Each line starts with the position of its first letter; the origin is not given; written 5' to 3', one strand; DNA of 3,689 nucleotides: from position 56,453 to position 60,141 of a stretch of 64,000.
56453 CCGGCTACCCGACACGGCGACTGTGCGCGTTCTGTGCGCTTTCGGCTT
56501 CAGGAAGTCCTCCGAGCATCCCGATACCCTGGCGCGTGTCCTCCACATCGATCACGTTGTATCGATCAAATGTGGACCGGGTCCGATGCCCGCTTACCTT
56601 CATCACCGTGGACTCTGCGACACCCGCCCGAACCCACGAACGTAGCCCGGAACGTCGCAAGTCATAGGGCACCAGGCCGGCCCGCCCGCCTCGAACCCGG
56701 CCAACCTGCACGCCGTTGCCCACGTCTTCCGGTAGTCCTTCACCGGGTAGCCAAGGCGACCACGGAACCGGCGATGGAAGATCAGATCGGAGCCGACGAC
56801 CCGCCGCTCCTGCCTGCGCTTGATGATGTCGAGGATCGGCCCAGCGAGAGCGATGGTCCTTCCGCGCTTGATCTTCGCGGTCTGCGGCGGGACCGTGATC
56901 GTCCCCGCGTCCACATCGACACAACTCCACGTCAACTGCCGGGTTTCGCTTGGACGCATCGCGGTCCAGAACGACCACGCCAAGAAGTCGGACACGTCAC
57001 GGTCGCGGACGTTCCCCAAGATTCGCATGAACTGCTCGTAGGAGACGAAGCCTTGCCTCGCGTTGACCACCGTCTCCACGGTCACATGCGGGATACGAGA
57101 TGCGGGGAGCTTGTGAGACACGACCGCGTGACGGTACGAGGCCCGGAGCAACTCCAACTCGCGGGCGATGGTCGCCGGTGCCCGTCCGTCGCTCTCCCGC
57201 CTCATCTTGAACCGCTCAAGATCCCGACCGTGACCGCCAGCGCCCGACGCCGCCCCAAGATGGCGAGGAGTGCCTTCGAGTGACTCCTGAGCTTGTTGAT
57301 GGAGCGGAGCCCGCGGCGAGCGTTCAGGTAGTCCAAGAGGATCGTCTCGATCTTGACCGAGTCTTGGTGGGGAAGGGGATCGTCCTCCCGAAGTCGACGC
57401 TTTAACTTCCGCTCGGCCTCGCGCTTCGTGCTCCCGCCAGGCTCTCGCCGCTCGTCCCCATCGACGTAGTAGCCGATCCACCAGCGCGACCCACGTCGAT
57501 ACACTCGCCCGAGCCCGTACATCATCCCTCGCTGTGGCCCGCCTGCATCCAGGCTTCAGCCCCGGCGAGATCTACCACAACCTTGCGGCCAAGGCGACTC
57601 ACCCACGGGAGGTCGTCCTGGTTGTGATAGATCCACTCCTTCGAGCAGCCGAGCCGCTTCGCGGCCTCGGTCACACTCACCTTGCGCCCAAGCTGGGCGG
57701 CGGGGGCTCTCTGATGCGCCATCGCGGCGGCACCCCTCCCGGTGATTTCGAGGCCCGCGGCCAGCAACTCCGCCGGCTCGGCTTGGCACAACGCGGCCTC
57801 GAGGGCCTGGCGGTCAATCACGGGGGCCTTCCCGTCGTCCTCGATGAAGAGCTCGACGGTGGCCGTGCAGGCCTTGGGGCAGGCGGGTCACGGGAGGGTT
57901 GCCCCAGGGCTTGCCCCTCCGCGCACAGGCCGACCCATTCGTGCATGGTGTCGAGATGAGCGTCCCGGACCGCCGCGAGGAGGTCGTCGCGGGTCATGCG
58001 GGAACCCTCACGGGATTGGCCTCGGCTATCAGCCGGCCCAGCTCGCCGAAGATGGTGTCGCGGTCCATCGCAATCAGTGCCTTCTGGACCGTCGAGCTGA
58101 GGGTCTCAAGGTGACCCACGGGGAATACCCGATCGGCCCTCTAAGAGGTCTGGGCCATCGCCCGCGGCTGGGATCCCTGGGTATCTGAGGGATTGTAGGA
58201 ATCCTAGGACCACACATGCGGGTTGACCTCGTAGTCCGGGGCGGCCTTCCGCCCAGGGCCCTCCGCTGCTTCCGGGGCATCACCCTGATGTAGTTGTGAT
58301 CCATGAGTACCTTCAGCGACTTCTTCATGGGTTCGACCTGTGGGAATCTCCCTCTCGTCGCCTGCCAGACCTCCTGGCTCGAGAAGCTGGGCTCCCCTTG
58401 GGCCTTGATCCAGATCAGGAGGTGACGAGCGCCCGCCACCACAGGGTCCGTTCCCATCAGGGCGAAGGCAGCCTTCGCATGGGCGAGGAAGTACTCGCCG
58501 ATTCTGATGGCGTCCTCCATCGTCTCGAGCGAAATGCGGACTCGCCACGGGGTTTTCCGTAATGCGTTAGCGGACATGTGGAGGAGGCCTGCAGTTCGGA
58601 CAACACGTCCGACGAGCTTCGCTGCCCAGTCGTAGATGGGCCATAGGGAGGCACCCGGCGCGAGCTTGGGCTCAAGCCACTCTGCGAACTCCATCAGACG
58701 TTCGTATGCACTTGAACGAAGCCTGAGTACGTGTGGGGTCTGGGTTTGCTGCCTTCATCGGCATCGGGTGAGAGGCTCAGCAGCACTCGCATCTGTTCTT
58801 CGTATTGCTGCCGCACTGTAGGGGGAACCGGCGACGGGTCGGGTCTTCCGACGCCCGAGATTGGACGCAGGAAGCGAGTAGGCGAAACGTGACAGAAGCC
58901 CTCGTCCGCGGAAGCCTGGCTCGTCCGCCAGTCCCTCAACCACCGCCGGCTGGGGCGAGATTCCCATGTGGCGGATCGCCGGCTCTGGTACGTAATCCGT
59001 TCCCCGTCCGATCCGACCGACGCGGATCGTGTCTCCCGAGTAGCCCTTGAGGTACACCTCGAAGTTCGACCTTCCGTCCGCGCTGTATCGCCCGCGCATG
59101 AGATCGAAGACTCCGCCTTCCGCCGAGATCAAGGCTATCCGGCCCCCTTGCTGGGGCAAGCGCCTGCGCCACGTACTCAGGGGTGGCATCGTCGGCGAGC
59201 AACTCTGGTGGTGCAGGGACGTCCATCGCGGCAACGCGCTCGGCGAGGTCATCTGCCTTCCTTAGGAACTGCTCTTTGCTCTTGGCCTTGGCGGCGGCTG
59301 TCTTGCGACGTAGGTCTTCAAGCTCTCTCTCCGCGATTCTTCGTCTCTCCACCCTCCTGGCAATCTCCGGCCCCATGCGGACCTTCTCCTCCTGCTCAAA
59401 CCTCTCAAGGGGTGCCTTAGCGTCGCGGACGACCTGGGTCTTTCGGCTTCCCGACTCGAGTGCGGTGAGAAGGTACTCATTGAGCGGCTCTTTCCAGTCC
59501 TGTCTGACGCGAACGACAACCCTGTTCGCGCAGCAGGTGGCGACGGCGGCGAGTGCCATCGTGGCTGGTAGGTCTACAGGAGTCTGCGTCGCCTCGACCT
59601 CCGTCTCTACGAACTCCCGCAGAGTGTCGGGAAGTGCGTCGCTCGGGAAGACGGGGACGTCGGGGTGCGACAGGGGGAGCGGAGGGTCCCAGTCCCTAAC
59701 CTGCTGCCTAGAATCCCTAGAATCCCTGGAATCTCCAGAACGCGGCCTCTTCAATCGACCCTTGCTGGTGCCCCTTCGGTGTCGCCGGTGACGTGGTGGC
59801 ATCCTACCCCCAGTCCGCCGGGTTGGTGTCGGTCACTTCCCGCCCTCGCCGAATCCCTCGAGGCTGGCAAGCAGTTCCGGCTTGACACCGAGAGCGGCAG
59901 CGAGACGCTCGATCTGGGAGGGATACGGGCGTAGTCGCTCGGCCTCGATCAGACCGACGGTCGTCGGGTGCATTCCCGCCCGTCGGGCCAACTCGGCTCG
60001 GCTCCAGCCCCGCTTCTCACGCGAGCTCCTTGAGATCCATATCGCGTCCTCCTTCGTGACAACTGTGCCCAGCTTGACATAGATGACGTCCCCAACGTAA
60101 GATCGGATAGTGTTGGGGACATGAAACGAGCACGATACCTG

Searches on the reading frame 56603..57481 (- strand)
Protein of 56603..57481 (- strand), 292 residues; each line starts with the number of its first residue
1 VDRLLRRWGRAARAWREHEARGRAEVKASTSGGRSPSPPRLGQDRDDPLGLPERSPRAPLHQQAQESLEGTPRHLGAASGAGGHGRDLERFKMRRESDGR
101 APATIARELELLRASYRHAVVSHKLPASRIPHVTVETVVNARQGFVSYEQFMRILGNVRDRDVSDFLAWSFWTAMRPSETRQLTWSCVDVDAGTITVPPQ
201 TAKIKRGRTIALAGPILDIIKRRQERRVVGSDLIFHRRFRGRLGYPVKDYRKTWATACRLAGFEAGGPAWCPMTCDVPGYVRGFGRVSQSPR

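Call 55: search_protein_families(library=pfam, max_evalue=0.01, proteins=[window:56603-57481:-])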
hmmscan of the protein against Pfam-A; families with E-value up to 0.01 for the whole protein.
window:56603-57481:- (292 aa): 1 family
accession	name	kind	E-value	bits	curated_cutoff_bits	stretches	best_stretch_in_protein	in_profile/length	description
PF00589.27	Phage_integrase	-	7.8e-10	39.2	27.1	1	158-264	22-124/172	Phage integrase family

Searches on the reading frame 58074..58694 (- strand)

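Call 55: search_protein_families(library=pfam, max_evalue=0.01, proteins=[window:58074-58694:-])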
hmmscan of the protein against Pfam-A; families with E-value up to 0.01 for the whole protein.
window:58074-58694:- (206 aa): 1 family
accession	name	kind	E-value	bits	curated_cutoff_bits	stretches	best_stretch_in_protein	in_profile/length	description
PF13148.11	DUF3987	-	3.2e-16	59.9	27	1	2-78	291-363/364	Protein of unknown function (DUF3987)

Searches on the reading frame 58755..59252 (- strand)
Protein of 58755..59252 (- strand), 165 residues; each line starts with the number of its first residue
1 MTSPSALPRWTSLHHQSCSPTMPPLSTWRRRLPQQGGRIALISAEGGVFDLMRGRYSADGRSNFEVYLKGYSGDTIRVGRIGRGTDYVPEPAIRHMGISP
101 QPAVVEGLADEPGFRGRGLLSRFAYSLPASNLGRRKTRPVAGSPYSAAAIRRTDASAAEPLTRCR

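Call 55: search_protein_families(library=pfam, max_evalue=0.01, proteins=[window:58755-59252:-])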
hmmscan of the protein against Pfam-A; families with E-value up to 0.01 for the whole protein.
window:58755-59252:- (165 aa): 1 family
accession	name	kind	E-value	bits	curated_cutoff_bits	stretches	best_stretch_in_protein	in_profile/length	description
PF13148.11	DUF3987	-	7.4e-26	91.6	27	1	32-152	139-257/364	Protein of unknown function (DUF3987)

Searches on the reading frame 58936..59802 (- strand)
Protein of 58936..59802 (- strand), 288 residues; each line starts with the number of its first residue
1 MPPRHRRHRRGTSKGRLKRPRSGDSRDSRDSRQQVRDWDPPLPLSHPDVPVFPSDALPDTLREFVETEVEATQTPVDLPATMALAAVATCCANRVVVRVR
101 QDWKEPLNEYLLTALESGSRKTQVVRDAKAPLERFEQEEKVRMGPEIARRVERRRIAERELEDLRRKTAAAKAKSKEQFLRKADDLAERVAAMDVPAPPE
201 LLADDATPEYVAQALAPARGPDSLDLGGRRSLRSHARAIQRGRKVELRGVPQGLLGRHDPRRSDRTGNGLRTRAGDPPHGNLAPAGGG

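Call 55: search_protein_families(library=pfam, max_evalue=0.01, proteins=[window:58936-59802:-])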
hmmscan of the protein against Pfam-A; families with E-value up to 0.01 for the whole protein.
window:58936-59802:- (288 aa): 1 family
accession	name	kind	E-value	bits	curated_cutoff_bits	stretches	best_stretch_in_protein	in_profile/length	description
PF13148.11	DUF3987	-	3.3e-25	89.5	27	1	73-216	1-140/364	Protein of unknown function (DUF3987)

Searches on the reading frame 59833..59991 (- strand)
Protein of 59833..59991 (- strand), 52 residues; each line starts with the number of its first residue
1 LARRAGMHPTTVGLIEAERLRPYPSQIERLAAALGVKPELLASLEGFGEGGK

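Call 55: search_protein_families(library=pfam, max_evalue=0.01, proteins=[window:59833-59991:-])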
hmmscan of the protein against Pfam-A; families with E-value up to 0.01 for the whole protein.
window:59833-59991:- (52 aa): 3 families
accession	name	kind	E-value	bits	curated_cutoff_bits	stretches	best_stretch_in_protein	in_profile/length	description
PF13560.12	HTH_31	-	1.7e-07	31.8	27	1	1-44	20-64/64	Helix-turn-helix domain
PF01381.28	HTH_3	-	7.6e-05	23.1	23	1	1-41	15-55/55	Helix-turn-helix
PF13443.12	HTH_26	-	0.0032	18.1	22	1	1-39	16-55/63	Cro/C1-type HTH DNA-binding domain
